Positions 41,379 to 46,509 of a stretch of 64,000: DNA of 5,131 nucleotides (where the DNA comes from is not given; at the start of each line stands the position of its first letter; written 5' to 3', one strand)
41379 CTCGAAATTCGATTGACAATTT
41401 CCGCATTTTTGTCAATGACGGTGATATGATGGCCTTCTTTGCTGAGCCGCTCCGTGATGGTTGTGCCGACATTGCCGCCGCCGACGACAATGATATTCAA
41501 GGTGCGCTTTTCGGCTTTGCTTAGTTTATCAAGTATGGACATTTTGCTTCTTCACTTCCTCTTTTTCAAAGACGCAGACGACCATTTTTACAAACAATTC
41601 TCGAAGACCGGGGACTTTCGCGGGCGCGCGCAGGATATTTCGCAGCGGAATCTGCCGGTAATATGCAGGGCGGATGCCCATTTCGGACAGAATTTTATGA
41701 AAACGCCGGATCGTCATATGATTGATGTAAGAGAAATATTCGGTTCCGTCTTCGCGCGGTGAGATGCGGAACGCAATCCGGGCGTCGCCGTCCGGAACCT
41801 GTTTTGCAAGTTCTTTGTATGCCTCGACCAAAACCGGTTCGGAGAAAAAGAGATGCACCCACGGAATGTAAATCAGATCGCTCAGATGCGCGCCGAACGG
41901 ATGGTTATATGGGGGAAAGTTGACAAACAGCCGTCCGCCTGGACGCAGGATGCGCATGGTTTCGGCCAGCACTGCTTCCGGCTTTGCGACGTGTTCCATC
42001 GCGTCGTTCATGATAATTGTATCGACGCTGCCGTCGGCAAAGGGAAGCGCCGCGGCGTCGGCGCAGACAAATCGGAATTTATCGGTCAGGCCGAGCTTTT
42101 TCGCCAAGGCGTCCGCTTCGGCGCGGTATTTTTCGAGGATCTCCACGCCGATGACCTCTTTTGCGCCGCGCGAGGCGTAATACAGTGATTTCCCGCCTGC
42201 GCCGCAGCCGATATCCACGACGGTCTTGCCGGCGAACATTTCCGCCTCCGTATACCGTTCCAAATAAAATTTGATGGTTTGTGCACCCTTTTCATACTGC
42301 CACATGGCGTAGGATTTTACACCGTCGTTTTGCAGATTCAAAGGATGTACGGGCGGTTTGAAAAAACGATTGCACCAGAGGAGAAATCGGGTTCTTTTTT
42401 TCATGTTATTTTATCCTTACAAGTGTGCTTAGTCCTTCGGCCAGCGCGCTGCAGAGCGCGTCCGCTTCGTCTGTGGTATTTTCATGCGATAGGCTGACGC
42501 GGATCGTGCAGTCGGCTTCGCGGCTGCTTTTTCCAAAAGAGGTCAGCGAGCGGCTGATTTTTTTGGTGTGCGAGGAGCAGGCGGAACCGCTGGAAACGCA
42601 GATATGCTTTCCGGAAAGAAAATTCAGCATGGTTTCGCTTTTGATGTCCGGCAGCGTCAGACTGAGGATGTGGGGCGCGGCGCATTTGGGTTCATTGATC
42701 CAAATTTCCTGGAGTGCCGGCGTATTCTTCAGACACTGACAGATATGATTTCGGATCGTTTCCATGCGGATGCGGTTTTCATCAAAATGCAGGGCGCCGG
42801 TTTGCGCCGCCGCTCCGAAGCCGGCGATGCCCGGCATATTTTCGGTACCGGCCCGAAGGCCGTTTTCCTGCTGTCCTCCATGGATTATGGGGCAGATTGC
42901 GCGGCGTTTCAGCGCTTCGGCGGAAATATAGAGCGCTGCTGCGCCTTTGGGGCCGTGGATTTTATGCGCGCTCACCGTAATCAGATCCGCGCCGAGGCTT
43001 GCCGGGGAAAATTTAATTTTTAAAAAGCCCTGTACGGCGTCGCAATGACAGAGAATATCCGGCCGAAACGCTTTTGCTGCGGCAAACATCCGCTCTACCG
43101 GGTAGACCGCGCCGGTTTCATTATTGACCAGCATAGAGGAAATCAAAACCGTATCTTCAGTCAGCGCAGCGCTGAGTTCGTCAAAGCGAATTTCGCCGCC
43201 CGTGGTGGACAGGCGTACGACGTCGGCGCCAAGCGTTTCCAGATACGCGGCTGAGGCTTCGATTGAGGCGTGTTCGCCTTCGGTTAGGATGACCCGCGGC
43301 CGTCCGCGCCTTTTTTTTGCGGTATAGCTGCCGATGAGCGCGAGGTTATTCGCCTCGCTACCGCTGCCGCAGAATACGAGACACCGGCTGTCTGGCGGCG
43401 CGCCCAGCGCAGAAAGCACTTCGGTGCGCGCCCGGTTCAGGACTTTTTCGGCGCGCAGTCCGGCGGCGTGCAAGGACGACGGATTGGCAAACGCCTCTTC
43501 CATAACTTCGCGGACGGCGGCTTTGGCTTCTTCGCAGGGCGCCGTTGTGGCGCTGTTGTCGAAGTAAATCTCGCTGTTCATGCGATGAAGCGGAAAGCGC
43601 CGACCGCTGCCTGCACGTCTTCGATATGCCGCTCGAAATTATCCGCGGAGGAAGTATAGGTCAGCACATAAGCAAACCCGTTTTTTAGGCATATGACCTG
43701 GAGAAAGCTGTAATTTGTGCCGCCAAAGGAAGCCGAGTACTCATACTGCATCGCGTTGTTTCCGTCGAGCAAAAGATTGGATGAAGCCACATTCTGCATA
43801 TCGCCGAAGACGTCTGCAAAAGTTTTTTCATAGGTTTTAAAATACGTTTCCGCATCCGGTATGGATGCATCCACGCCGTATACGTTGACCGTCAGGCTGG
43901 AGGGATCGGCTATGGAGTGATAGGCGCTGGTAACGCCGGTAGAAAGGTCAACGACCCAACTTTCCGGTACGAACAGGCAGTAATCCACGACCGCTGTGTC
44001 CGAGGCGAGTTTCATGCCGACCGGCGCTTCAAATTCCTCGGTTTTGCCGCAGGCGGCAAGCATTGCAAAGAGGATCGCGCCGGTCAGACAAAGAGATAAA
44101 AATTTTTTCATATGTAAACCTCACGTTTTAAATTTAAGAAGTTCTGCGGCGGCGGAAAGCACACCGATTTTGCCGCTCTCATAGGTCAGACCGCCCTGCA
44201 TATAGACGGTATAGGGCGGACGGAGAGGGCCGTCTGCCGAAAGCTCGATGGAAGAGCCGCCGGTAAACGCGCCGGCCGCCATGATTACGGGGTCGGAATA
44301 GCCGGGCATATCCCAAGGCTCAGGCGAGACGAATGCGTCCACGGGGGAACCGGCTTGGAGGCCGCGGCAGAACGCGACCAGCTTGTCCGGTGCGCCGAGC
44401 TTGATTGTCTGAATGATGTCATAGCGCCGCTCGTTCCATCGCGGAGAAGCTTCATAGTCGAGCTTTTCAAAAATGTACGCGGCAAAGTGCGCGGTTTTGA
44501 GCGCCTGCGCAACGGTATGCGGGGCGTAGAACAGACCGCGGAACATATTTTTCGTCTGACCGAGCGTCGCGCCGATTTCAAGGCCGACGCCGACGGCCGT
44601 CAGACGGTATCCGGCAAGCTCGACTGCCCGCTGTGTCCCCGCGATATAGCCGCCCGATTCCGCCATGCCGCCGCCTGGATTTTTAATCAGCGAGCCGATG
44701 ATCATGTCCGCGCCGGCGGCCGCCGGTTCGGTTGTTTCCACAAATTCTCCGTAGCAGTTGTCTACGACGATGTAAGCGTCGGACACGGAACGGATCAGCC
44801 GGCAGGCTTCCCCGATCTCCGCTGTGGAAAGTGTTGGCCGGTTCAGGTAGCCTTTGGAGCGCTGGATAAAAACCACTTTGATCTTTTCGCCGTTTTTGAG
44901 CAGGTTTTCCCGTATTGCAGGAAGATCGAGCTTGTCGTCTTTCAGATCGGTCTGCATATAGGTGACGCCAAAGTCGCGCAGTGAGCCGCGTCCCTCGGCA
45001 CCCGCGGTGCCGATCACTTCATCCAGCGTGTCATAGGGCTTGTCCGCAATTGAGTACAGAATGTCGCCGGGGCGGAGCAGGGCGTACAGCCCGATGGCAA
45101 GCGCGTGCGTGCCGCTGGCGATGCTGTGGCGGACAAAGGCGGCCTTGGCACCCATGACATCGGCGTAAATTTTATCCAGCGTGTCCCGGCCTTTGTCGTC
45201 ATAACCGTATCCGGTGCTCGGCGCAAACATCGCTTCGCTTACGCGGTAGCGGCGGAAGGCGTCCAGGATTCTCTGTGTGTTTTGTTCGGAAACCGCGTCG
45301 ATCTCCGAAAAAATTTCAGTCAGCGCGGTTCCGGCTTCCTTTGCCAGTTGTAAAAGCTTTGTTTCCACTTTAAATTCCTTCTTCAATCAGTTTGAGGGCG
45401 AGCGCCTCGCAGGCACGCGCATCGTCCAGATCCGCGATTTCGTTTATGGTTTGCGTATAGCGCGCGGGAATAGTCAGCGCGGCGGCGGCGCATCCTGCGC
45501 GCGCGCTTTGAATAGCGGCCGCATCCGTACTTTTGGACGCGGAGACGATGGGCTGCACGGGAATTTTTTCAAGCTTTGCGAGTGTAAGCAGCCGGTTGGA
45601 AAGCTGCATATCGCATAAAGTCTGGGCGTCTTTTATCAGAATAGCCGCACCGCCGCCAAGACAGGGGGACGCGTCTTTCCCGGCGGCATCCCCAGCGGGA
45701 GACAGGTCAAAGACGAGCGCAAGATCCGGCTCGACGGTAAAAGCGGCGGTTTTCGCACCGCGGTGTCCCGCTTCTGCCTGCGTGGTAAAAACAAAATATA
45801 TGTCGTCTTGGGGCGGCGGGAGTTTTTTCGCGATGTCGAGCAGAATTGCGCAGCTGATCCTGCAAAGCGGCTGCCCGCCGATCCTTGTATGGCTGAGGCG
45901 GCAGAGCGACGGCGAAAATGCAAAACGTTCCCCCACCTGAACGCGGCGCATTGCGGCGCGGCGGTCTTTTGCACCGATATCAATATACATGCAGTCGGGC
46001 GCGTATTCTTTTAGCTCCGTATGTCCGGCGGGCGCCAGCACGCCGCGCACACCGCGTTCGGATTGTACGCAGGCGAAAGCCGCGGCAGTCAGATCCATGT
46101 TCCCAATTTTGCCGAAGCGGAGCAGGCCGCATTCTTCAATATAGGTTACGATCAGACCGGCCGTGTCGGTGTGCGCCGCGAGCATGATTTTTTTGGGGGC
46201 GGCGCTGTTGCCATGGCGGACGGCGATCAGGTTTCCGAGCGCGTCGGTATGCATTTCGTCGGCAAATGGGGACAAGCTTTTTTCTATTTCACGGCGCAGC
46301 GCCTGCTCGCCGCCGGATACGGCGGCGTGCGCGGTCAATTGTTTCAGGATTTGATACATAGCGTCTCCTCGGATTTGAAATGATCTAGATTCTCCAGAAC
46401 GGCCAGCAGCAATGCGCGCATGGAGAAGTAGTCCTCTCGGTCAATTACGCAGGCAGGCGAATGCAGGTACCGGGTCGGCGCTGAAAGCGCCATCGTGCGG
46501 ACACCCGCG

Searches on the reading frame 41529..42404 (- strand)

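Call 23: search_protein_families(library=pfam, proteins=[window:41529-42404:-], max_evalue=0.00001)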
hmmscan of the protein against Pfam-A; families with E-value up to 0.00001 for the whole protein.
window:41529-42404:- (291 aa): 9 families
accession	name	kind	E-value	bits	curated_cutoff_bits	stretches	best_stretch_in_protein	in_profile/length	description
PF08241.18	Methyltransf_11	-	1.2e-23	84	21.2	1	63-161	1-95/95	Methyltransferase domain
PF13649.12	Methyltransf_25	-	2.7e-21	76.5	27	1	62-157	1-97/97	Methyltransferase domain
PF13847.12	Methyltransf_31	-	7.9e-17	61.7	27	1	59-162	4-110/145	Methyltransferase domain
PF13489.12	Methyltransf_23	-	3.8e-12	46.7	27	1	56-164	20-119/164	Methyltransferase domain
PF08242.18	Methyltransf_12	-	1.9e-11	45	30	1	63-159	1-98/98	Methyltransferase domain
PF01209.24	Ubie_methyltran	-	5.1e-11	42.8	20.1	1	58-161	47-151/233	ubiE/COQ5 methyltransferase family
PF07021.18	MetW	-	5.8e-08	33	21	1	58-168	13-114/193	Methionine biosynthesis protein MetW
PF02353.26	CMAS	-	1.6e-07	31.4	27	1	41-161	46-164/273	Mycolic acid cyclopropane synthetase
PF08003.17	Methyltransf_9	-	4.9e-06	26.2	23.8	1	57-161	114-217/315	Protein of unknown function (DUF1698)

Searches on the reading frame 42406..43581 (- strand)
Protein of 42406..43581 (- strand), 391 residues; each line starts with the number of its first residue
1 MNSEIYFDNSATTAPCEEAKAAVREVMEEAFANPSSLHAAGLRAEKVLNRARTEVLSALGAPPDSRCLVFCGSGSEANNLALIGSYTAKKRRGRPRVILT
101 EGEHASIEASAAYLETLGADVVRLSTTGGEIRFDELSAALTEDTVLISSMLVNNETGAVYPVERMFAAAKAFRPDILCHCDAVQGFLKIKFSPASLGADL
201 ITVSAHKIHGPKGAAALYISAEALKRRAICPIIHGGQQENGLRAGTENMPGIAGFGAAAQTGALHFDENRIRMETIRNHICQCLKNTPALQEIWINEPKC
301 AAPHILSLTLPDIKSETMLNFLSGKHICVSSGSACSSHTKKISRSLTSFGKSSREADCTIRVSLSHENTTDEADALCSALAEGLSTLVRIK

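Call 23: search_protein_families(library=pfam, proteins=[window:42406-43581:-], max_evalue=0.00001)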
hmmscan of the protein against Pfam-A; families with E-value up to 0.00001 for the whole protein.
window:42406-43581:- (391 aa): 1 family
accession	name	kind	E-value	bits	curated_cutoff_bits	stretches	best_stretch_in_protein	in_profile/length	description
PF00266.25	Aminotran_5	-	9.6e-58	196.4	21.5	1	5-376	1-371/371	Aminotransferase class-V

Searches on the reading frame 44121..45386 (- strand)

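Call 24: search_protein_families(library=pfam, proteins=[window:44121-45386:-], max_evalue=0.00001)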
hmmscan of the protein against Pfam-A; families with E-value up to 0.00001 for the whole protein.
window:44121-45386:- (421 aa): 1 family
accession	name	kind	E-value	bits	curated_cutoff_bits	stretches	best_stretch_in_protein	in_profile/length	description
PF06838.17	Met_gamma_lyase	-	2.5e-165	550.4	24.2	1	13-415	3-403/405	Methionine gamma-lyase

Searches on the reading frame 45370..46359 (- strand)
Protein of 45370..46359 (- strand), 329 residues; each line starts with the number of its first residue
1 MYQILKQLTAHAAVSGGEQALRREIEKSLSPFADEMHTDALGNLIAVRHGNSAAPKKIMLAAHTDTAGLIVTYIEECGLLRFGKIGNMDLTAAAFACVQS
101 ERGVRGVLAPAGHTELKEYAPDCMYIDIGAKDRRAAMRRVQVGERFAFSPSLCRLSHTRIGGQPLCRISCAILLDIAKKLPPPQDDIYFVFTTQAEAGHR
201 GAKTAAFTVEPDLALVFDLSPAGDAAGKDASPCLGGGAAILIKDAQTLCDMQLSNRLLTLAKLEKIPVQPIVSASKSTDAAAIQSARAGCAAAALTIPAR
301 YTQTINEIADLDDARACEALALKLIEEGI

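Call 24: search_protein_families(library=pfam, proteins=[window:45370-46359:-], max_evalue=0.00001)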
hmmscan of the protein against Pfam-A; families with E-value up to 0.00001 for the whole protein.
window:45370-46359:- (329 aa): 1 family
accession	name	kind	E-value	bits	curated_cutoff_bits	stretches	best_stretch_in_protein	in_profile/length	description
PF05343.19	Peptidase_M42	-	8.8e-56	189.5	23.2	1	42-320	1-292/292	M42 glutamyl aminopeptidase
